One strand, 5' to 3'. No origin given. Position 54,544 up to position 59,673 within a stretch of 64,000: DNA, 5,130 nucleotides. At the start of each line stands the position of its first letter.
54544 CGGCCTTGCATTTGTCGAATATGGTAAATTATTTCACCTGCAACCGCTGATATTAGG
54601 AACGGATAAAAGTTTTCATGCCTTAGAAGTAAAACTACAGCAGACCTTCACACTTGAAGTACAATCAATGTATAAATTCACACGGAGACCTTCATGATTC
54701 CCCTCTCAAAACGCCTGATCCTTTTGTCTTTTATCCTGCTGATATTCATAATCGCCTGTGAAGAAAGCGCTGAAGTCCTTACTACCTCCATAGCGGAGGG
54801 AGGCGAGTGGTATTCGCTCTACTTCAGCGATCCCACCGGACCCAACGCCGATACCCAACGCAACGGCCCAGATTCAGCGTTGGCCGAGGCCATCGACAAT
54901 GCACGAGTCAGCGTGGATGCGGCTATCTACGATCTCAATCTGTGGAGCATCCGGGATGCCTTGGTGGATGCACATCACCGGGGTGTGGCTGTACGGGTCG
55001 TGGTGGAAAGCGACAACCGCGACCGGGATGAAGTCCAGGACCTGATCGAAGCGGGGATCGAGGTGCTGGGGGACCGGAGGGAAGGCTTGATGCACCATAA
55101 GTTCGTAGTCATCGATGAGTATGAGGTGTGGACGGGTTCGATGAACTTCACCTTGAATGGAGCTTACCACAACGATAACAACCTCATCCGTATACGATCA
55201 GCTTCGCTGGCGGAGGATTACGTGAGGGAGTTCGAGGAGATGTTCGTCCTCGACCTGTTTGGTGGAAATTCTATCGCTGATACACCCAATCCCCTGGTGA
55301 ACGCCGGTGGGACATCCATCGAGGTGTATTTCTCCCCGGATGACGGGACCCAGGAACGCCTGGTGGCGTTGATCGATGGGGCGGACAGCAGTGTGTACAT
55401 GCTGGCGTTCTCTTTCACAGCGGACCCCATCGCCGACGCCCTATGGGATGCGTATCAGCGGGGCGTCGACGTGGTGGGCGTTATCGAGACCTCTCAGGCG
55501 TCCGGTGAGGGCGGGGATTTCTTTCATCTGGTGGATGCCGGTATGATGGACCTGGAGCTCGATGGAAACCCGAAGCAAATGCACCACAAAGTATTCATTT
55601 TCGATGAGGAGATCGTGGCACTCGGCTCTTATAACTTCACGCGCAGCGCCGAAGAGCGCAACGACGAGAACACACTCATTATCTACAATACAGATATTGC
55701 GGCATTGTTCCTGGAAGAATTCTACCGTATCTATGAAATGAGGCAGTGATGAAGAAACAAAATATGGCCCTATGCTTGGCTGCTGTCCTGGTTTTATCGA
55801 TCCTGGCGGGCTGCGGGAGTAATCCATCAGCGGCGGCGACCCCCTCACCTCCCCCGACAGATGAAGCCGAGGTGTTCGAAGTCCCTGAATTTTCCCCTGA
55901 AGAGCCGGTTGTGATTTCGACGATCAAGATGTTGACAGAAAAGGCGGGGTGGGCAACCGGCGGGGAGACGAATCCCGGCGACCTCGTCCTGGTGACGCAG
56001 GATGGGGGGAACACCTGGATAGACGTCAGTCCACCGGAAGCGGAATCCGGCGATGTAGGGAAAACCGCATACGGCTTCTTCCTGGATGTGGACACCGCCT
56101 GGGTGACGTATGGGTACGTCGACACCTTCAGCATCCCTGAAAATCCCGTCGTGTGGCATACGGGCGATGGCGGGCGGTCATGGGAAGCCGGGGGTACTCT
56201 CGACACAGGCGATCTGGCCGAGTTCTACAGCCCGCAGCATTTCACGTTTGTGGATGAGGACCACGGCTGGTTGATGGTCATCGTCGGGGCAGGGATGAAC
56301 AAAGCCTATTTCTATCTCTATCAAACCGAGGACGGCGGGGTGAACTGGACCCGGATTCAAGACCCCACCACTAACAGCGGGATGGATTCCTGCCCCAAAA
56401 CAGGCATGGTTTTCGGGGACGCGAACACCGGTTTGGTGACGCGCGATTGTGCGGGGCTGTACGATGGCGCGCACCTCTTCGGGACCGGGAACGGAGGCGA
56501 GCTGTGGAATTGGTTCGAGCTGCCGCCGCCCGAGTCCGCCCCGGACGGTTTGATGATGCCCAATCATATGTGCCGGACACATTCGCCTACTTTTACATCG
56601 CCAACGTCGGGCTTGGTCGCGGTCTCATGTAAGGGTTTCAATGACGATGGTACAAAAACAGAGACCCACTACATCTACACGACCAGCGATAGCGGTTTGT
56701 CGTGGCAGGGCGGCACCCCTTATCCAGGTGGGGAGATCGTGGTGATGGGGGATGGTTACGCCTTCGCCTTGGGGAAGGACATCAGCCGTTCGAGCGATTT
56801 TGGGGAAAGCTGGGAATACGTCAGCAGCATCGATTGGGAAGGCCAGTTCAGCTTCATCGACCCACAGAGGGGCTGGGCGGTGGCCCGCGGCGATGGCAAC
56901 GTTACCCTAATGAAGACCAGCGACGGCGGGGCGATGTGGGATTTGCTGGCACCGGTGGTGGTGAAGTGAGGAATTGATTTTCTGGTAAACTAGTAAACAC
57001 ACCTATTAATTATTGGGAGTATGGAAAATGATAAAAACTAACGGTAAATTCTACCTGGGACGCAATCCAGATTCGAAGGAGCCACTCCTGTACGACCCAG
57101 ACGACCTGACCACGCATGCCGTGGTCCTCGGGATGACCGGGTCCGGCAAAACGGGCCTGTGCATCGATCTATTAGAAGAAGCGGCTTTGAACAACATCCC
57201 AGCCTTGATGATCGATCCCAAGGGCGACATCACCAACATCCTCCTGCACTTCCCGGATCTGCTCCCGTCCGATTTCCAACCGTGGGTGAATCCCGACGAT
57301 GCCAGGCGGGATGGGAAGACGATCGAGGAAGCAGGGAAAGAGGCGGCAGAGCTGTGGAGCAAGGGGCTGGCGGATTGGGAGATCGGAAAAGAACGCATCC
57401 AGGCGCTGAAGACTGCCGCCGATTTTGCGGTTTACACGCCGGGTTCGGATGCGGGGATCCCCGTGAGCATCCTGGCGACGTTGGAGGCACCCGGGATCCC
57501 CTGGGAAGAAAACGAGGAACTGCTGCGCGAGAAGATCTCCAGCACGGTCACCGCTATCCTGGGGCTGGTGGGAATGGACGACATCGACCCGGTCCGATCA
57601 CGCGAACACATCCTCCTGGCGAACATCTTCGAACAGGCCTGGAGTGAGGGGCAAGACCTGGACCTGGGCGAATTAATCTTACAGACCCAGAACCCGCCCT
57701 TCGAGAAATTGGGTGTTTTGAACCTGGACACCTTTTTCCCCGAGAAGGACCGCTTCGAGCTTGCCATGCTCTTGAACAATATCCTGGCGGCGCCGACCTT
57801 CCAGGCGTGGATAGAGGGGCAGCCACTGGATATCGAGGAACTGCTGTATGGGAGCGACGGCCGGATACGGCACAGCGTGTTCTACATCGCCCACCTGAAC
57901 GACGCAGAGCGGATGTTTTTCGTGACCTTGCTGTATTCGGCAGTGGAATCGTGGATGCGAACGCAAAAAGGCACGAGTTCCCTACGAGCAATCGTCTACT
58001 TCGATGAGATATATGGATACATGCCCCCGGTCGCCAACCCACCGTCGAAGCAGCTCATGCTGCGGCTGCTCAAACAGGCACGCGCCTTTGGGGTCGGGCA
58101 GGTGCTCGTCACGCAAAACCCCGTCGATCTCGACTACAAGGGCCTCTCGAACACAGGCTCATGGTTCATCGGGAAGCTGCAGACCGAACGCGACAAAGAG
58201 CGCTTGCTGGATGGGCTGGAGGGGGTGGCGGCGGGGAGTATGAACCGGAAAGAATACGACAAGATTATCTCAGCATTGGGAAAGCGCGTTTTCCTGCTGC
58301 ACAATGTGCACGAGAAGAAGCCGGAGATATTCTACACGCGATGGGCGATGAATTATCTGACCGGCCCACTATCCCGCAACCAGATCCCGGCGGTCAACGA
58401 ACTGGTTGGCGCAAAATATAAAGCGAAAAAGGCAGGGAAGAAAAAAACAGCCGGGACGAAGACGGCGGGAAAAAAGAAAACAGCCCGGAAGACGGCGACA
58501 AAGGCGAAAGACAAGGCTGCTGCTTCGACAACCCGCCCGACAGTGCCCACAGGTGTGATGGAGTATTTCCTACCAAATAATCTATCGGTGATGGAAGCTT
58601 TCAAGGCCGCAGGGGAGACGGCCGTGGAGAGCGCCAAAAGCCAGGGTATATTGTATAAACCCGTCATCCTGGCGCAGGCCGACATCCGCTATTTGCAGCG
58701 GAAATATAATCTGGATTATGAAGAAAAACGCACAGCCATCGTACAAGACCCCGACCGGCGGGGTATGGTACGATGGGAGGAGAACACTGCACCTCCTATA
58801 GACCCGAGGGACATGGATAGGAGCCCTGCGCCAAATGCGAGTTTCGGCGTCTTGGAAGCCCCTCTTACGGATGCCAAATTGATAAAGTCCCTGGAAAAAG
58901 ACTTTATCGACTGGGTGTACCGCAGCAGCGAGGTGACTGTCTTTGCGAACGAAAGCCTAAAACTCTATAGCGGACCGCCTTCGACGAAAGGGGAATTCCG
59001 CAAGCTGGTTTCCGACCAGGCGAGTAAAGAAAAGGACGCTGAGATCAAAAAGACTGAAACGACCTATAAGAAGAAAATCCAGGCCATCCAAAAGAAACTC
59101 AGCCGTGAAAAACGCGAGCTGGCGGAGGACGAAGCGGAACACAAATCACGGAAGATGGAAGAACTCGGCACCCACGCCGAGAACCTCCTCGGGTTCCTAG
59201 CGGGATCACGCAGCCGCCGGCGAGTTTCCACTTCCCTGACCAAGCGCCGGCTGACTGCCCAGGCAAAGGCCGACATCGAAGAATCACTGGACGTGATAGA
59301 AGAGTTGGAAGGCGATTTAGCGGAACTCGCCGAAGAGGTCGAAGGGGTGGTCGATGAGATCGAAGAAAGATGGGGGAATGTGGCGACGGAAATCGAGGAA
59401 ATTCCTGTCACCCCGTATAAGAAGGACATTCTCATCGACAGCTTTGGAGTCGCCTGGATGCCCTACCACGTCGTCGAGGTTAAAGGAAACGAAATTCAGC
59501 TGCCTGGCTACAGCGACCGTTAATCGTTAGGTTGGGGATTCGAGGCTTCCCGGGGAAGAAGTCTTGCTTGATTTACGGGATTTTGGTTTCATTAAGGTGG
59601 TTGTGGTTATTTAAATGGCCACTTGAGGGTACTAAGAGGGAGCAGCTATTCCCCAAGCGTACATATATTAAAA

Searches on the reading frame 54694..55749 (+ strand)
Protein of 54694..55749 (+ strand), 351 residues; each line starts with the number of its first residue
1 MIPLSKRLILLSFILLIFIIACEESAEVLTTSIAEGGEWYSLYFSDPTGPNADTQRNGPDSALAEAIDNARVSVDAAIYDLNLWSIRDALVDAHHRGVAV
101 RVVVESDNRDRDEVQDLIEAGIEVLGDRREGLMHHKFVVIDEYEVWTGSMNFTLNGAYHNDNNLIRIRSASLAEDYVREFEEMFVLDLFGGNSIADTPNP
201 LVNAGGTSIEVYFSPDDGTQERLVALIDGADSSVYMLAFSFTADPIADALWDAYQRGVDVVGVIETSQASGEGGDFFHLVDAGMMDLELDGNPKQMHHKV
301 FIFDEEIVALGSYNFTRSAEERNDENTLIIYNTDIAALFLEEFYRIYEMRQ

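Call 53: search_protein_families(library=padloc, proteins=[window:54694-55749:+], max_evalue=0.001)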
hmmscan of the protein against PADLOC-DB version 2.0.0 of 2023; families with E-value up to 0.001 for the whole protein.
window:54694-55749:+ (351 aa): 20 families
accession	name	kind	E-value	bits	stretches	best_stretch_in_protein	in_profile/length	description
PDLC02614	DrmC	-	3.8e-23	80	2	60-160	23-128/153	DrmC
PDLC02588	DrmC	-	2.8e-21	74.3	2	215-337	101-234/256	DrmC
PDLC02606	DrmC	-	5.1e-19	66.7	2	213-342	29-169/182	DrmC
PDLC02585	DrmC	-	1.1e-16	59.2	1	219-340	106-238/253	DrmC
PDLC02612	DrmC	-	3.9e-14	50.7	2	61-183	95-224/235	DrmC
PDLC02609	DrmC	-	1.2e-13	49.6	2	223-337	101-223/241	DrmC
PDLC02597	DrmC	-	1.3e-13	49.4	1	218-338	96-227/242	DrmC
PDLC02901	DpdK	-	4.3e-13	47.3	1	85-170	69-155/173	DpdK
PDLC03922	MkoB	-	3.8e-12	44.3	2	243-344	505-600/610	-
PDLC02607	DrmC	-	4.7e-11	40.5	1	197-330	92-237/265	DrmC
PDLC02587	DrmC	-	3.3e-10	37.4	1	293-343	201-252/267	DrmC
PDLC02602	DrmC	-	2.4e-09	34.7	0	222-336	110-238/381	DrmC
PDLC02589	DrmC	-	4.4e-09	33.9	0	44-108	97-161/264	DrmC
PDLC02605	DrmC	-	1.1e-08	33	0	219-271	116-169/270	DrmC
PDLC02595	DrmC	-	6.4e-08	30.6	1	85-182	148-257/269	DrmC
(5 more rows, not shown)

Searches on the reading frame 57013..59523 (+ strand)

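Call 52: search_protein_families(library=pfam, proteins=[window:57013-59523:+], max_evalue=0.01)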
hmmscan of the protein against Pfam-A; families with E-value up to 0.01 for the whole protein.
window:57013-59523:+ (836 aa): 5 families
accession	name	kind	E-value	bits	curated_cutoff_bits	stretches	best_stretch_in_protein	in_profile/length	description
PF01935.23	DUF87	-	1.9e-07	31.8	23.2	1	15-77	3-68/220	Helicase HerA, central domain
PF12846.13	AAA_10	-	6.1e-06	25.9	27.5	0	321-381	237-294/362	AAA-like domain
PF05872.18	HerA_C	-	7.1e-05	22.1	22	0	29-76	17-64/502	Helicase HerA-like C-terminal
PF01580.24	FtsK_SpoIIIE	-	0.0011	18.9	24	1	10-105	17-113/221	FtsK/SpoIIIE family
PF10412.15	TrwB_AAD_bind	-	0.0018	17.7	20.5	0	32-75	14-57/387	Type IV secretion-system coupling protein DNA-binding domain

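Call 53: search_protein_families(library=padloc, proteins=[window:57013-59523:+], max_evalue=0.001)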
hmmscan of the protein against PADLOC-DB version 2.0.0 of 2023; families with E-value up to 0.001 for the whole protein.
window:57013-59523:+ (836 aa): 7 families
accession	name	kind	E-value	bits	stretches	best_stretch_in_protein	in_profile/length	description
PDLC04140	mad8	-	5e-13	47.2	2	309-420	179-287/314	mads_8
PDLC04105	HerA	-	6.5e-11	39.5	2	307-397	405-496/576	-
PDLC04103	HerA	-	4.9e-07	26.5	0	33-76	172-215/579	-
PDLC01055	HerA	-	1.3e-06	25.5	0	306-405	399-493/532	Type III coevolved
PDLC04100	HerA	-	1.8e-05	21.6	1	350-406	469-525/580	-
PDLC02185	HerA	-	0.00011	19.1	0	350-404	475-529/585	-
PDLC04098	HerA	-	0.00045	16.9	0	8-49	147-190/686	-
